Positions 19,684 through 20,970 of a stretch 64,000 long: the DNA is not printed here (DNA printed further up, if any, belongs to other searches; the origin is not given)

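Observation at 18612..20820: Three-gene operon of uncharacterised proteins (Nudix-like, PP2C-like, small) inside the glycan island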

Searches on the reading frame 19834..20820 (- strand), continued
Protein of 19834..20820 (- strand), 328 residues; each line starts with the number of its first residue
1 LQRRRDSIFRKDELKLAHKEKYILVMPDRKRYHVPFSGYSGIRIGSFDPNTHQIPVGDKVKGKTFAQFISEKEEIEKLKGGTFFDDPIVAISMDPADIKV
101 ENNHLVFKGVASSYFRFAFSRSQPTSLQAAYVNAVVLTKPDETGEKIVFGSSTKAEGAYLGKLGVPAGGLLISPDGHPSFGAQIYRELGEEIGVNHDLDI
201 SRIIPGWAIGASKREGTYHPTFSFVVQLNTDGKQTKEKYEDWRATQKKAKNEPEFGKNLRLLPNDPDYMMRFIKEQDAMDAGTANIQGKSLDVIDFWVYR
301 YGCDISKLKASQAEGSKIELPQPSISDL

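Call 41: search_protein_families(library=pfam, alignment_id=A4, max_evalue=0.01)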
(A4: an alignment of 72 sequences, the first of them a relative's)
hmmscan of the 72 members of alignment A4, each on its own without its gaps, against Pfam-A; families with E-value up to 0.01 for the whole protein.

A. member 1, P0003 (289 aa): 0 families

B. families by the number of members that match (of 72 scanned): 5 families
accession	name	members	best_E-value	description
PF13672.11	PP2C_2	22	1.4e-07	Protein phosphatase 2C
PF00293.34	NUDIX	1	8.8e-05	NUDIX domain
PF01966.28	HD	1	0.001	HD domain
PF05989.17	Chordopox_A35R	1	0.0021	Chordopoxvirus A35R protein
PF16222.10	DUF4881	1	0.0073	Domain of unknown function (DUF4881)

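Call 42: search_protein_families(library=pfam, proteins=[P0088, P0093, P0108, P0111, P0124, P0136, P0102, P0100, P0023, P0070], max_evalue=0.01)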
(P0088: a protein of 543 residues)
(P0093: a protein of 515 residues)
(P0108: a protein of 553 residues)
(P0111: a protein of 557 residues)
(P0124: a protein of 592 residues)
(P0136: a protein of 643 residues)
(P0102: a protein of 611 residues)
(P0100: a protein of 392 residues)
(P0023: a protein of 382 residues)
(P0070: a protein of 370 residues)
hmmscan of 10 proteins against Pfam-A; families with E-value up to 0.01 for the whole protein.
P0088 (543 aa): 0 families

P0093 (515 aa): 0 families

P0108 (553 aa): 1 family
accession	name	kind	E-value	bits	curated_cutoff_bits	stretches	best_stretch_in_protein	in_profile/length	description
PF13672.11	PP2C_2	-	0.0001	22.3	24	1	295-534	24-204/209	Protein phosphatase 2C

P0111 (557 aa): 0 families

P0124 (592 aa): 1 family
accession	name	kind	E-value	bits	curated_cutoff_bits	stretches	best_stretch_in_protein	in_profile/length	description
PF01966.28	HD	-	0.001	19.8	22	1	105-229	4-111/116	HD domain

P0136 (643 aa): 0 families

P0102 (611 aa): 2 families
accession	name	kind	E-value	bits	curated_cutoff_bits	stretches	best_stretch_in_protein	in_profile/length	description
PF00293.34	NUDIX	-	8.8e-05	23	21.1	1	412-481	6-66/134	NUDIX domain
PF16222.10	DUF4881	-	0.0073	16.8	27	0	346-416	82-152/174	Domain of unknown function (DUF4881)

P0100 (392 aa): 0 families

P0023 (382 aa): 0 families

P0070 (370 aa): 0 families

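Call 47: find_related_loci(query=A1, collection=genome_contigs, flank=8000)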
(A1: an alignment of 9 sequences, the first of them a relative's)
Query A1 (289 aa) in genome_contigs; peptide patterns used: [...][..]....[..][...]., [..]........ (x = any residue, [..] = any of these).
41 stretches matched a pattern; 2 encode a relative of the query (tblastn E <= 1e-3); 2 distinct loci.
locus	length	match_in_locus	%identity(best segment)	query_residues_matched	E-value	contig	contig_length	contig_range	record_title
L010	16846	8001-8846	37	13-289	2e-49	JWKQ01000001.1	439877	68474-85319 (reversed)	MAG: archaeon GW2011_AR5 QT00_C0001, whole genome shotgun sequence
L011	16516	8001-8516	43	115-289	3e-43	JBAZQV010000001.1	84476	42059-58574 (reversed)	MAG: Candidatus Aenigmatarchaeota archaeon isolate SO_2017_SWC_7 scaffold_306_c1_LP-4_2017, whole genome shotgun sequenc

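Call 48: find_related_loci(query=A2, collection=metagenome_contigs, flank=8000)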
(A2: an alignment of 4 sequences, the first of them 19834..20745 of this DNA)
Query A2 (303 aa) in metagenome_contigs; peptide patterns used: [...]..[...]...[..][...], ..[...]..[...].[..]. (x = any residue, [..] = any of these).
128 stretches matched a pattern, but none encodes a relative of the query by tblastn (E <= 1e-3).

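Call 49: find_related_loci(query=A1, collection=metagenome_contigs, flank=8000)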
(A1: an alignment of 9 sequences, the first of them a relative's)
Query A1 (289 aa) in metagenome_contigs; peptide patterns used: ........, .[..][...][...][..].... (x = any residue, [..] = any of these).
98 stretches matched a pattern; 8 encode a relative of the query (tblastn E <= 1e-3); 8 distinct loci.
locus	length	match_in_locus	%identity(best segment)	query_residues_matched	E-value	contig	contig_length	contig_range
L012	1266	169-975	51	17-289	1e-93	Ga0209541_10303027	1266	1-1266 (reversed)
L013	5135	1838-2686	48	1-286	8e-83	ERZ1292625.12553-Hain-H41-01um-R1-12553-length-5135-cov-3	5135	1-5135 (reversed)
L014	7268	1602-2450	48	1-286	8e-83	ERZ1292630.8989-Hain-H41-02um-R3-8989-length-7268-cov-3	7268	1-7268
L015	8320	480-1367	44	1-287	4e-70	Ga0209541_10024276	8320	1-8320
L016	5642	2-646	45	68-278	3e-60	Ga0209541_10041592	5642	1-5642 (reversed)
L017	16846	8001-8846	37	13-289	3e-49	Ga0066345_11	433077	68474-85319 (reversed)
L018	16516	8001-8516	43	115-289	5e-43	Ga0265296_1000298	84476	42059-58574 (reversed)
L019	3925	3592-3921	39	1-108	8e-18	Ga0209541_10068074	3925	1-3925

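Call 53: search_protein_families(library=pfam, proteins=[L014:965-1534:-, L014:193-912:-, L014:2525-3322:-, L014:3550-4176:+, L014:4516-6003:-, L011:6828-7667:+, L011:7693-7935:+, L011:8574-9038:+, L011:9209-10210:-, L010:7455-7889:-], max_evalue=0.001)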
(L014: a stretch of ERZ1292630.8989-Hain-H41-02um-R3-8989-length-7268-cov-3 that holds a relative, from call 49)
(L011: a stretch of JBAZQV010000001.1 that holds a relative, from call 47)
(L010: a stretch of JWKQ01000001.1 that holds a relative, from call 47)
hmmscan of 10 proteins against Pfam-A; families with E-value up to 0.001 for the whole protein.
L014:965-1534:- (189 aa): 5 families
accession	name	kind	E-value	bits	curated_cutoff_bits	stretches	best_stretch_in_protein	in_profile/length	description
PF08241.18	Methyltransf_11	-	2.2e-10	41.4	21.2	1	64-106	53-95/95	Methyltransferase domain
PF13489.12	Methyltransf_23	-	1.5e-07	31.8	27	1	64-124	74-133/164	Methyltransferase domain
PF08242.18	Methyltransf_12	-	1e-05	26.6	30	1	61-104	59-98/98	Methyltransferase domain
PF13847.12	Methyltransf_31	-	1.4e-05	25.2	27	1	66-110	67-113/145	Methyltransferase domain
PF13649.12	Methyltransf_25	-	1.7e-05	25.8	27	1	63-102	56-97/97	Methyltransferase domain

L014:193-912:- (239 aa): 1 family
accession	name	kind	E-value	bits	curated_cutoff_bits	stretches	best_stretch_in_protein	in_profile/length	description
PF01066.26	CDP-OH_P_transf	-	7.7e-05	23.6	22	1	40-200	3-147/152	CDP-alcohol phosphatidyltransferase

L014:2525-3322:- (265 aa): 7 families
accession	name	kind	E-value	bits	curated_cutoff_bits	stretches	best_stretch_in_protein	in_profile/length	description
PF01370.27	Epimerase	-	8e-38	130.6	20.9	1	6-202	2-239/240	NAD dependent epimerase/dehydratase family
PF16363.11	GDP_Man_Dehyd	-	8.6e-30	104.8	27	1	36-261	58-331/332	GDP-mannose 4,6 dehydratase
PF04321.23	RmlD_sub_bind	-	2.7e-21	76.3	27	1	4-157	2-161/287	RmlD substrate binding domain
PF02719.21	Polysacc_synt_2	-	1.3e-14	54.5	20.2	1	37-233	61-258/293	Polysaccharide biosynthesis protein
PF01073.25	3Beta_HSD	-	4.6e-12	46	22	1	8-158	3-192/280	3-beta hydroxysteroid dehydrogenase/isomerase family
PF07993.18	NAD_binding_4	-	1.1e-10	41.5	20.1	1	51-160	86-220/258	Male sterility protein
PF13460.12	NAD_binding_10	-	2.4e-09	37.7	27.2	1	9-155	1-154/184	NAD(P)H-binding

L014:3550-4176:+ (208 aa): 3 families
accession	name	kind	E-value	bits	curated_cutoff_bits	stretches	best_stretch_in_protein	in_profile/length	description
PF14251.12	PterinBD-DUF4346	-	4e-19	69.6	29.6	1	118-198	1-86/86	PterinBD-DUF4346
PF13370.11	Fer4_13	-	3.6e-08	34.4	24.5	1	17-84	2-58/58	4Fe-4S single cluster domain of Ferredoxin I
PF13459.11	Fer4_15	-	2.8e-06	28.4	22.4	1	14-83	1-65/66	4Fe-4S single cluster domain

L014:4516-6003:- (495 aa): 2 families
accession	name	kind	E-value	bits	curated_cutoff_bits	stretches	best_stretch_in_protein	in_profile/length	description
PF04055.27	Radical_SAM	-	4e-21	76.3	29.5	1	192-357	3-164/166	Radical SAM superfamily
PF02310.24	B12-binding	-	8e-16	58.4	32.1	1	11-132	13-120/121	B12 binding domain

L011:6828-7667:+ (279 aa): 1 family
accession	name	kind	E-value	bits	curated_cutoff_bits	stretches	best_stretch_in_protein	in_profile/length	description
PF01464.25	SLT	-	1.7e-07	31.3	21.3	1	144-246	8-105/117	Transglycosylase SLT domain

L011:7693-7935:+ (80 aa): 0 families

L011:8574-9038:+ (154 aa): 0 families

L011:9209-10210:- (333 aa): 1 family
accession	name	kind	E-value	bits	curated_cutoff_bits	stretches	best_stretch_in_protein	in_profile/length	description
PF03706.18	LPG_synthase_TM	-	1.6e-43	149.8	33.4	1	20-318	2-302/302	Lysylphosphatidylglycerol synthase TM region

L010:7455-7889:- (144 aa): 1 family
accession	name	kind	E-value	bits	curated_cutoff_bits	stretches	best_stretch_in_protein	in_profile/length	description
PF08570.15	DUF1761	-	4.8e-28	98.3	31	1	10-134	2-123/123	Protein of unknown function (DUF1761)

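Call 55: find_encoding_contigs(protein=P0102, flank=8000, max_places=3)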
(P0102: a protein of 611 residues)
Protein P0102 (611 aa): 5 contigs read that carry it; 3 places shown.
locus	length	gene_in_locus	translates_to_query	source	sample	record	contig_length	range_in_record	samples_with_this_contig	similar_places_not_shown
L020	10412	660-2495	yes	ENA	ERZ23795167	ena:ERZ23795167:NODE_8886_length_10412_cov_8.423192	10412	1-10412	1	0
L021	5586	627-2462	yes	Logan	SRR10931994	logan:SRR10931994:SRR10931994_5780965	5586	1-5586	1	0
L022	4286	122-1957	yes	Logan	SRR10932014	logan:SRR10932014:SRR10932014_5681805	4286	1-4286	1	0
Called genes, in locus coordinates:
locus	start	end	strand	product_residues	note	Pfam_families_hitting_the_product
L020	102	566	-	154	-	PF00300:His_Phos_1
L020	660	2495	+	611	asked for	-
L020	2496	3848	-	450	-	PF03952:Enolase_N, PF00113:Enolase_C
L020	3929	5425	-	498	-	PF06790:UPF0259, PF25231:DUF7847, PF21033:RMD1-3 (faint), PF13428:TPR_14 (faint), PF13431:TPR_17 (faint), PF00515:TPR_1 (faint), PF13414:TPR_11, PF13432:TPR_16 (weak), +2 more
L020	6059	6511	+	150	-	-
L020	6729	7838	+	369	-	PF13509:S1_2 (faint), PF23459:S1_RRP5 (faint), PF24685:OB_RRP5_4th (faint), PF00575:S1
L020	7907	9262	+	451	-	PF18073:Zn_ribbon_LapB, PF06745:ATPase, PF13481:AAA_25, PF03796:DnaB_C (weak), PF09848:SLFN-g3_helicase (weak), PF20720:nSTAND3 (weak), PF25199:nSTAND_NTPase5 (weak)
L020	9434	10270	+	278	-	-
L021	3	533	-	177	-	?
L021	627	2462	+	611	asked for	-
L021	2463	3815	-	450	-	PF03952:Enolase_N, PF00113:Enolase_C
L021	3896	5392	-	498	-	PF06790:UPF0259, PF25231:DUF7847, PF21033:RMD1-3 (faint), PF13428:TPR_14 (faint), PF13431:TPR_17 (faint), PF00515:TPR_1 (faint), PF13414:TPR_11, PF13432:TPR_16 (weak), +2 more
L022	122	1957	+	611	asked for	-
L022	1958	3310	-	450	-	PF03952:Enolase_N, PF00113:Enolase_C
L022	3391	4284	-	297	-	?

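Call 56: search_protein_families(library=pfam, proteins=[L011:8574-9038:+, P0136], max_evalue=10)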
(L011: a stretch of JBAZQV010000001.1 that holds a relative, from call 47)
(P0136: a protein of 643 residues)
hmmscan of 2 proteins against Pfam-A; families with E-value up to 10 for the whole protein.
L011:8574-9038:+ (154 aa): 0 families

P0136 (643 aa): 1 family
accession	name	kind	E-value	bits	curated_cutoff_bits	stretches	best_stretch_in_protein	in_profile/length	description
PF13672.11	PP2C_2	-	0.29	11.1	24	1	358-463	11-120/209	Protein phosphatase 2C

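Call 57: find_related_loci(query=A1, collection=viral_contigs, flank=8000)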
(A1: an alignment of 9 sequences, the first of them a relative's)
Query A1 (289 aa) in viral_contigs; peptide patterns used: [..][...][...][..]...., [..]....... (x = any residue, [..] = any of these).
29 stretches matched a pattern, but none encodes a relative of the query by tblastn (E <= 1e-3).

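Call 58: find_related_loci(query=A2, collection=viral_contigs, flank=8000)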
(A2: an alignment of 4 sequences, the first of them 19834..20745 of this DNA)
Query A2 (303 aa) in viral_contigs; peptide patterns used: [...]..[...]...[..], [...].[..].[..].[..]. (x = any residue, [..] = any of these).
31 stretches matched a pattern, but none encodes a relative of the query by tblastn (E <= 1e-3).
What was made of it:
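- On Known anti-phage defence systems: Viral contigs none (calls 57, 58).
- Tried and rejected: g1 elsewhere: the g1 profile found nothing in metagenome or viral contigs (calls 48, 58).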

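Call 59: search_protein_families(library=phrogs, proteins=[window:19834-20745:-], max_evalue=0.1)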
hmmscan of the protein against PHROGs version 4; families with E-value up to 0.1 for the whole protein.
window:19834-20745:- (303 aa): 0 families

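Call 60: search_solved_structures(query=A4, max_evalue=1, show_alignments=3)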
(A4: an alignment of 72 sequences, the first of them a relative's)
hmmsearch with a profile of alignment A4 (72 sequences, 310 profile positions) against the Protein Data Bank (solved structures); distinct sequences matched with E-value up to 1: 14.
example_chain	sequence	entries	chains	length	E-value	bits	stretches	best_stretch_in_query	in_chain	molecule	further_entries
6ihv_A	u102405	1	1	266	0.048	15.7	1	72-149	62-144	Phosphorylated protein phosphatase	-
6ihw_A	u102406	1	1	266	0.048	15.7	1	72-149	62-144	Phosphorylated protein phosphatase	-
6ihs_A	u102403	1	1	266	0.048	15.7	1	72-149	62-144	Phosphorylated protein phosphatase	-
6ihr_A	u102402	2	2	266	0.049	15.6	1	72-149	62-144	Phosphorylated protein phosphatase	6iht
6ihu_A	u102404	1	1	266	0.049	15.6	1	72-149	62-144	Phosphorylated protein phosphatase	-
28oj_A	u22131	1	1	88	0.054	15.5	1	66-134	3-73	Probable chaperone-like protein YdbL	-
6ihl_A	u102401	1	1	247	0.06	15.4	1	72-149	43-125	Phosphorylated protein phosphatase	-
5f1m_A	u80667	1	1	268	0.072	15.1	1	72-149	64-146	Phosphorylated protein phosphatase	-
5mqh_A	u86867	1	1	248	0.33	12.9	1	220-294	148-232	Serine phosphatase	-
3t91_A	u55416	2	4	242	0.39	12.7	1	220-294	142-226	Stage II sporulation protein E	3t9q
3mq1_A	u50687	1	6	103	0.41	12.6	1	23-82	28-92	Mite allergen Der p 5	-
1txo_A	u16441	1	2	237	0.55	12.2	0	72-150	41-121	Putative Bacterial Enzyme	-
2cm1_A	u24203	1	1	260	0.65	12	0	72-149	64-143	SERINE THREONINE PROTEIN PHOSPHATASE PSTP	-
6ae9_A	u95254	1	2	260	0.78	11.7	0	23-51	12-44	Probable protein phosphatase 2C 1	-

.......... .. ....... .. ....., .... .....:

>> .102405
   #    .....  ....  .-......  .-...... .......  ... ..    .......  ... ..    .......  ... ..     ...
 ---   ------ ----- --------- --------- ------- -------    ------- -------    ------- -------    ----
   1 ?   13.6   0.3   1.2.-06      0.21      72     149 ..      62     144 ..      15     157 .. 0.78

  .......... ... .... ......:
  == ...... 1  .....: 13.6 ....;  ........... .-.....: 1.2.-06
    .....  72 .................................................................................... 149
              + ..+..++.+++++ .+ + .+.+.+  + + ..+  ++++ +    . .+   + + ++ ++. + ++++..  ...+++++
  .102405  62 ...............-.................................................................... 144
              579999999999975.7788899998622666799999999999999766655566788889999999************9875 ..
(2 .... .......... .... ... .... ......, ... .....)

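Call 61: find_encoding_contigs(protein=P0088, flank=6000, max_places=3)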
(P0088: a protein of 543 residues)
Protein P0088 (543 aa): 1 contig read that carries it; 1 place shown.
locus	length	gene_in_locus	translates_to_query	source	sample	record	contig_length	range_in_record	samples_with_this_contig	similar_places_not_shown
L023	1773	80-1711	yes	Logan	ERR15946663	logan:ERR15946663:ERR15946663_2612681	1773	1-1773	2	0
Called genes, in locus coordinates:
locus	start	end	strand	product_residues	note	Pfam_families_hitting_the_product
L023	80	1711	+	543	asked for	-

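Call 62: find_encoding_contigs(protein=P0030, flank=6000, max_places=3)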
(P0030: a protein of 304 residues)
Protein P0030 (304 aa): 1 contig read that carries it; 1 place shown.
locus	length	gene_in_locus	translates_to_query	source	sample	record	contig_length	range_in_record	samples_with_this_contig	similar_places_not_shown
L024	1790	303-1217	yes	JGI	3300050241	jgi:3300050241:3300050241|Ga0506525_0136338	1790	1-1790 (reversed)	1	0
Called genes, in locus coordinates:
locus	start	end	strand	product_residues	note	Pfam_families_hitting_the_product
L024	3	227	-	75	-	?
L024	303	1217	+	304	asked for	-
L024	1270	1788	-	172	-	?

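Call 63: find_encoding_contigs(protein=P0028, flank=6000, max_places=3)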
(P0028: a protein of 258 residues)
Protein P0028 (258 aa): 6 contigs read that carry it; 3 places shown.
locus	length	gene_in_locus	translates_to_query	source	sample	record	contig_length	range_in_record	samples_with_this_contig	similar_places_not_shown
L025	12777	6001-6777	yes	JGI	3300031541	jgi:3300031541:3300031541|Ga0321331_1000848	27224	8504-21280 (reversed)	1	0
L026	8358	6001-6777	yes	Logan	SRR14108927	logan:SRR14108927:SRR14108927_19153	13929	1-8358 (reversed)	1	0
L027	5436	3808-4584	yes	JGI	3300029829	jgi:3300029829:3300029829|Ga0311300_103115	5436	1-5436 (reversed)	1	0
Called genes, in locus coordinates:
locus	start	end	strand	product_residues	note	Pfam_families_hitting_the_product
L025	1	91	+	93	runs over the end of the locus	-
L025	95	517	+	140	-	PF01850:PIN, PF13470:PIN_3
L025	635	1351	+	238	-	PF05685:Uma2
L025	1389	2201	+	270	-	PF06325:PrmA, PF05175:MTS, PF13847:Methyltransf_31, PF13649:Methyltransf_25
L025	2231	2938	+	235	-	PF00106:adh_short, PF01370:Epimerase (weak), PF08659:KR, PF13460:NAD_binding_10 (weak), PF13561:adh_short_C2, PF23441:SDR (weak)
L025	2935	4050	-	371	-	PF13424:TPR_12 (weak)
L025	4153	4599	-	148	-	-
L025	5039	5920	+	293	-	PF00106:adh_short, PF08659:KR, PF13561:adh_short_C2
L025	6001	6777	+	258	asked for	-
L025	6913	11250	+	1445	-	PF04997:RNA_pol_Rpb1_1, PF00623:RNA_pol_Rpb1_2, PF04983:RNA_pol_Rpb1_3, PF05000:RNA_pol_Rpb1_4, PF04998:RNA_pol_Rpb1_5, PF01551:Peptidase_M23 (faint), PF25917:BSH_RND (faint), PF01333:Apocytochr_F_C (faint), +1 more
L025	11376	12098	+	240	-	-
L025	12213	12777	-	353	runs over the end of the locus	PF02547:Queuosine_synth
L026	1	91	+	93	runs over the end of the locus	-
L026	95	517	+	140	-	PF01850:PIN, PF13470:PIN_3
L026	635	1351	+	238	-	PF05685:Uma2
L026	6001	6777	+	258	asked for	-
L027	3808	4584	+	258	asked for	-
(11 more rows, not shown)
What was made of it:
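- The contexts of distant bacterial relatives are uninformative (calls 55, 61-63).
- Tried and rejected: Distant g2 relatives: the contexts of P0102, P0088, P0030 and P0028 were bacterial and uninformative (calls 55, 61-63).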
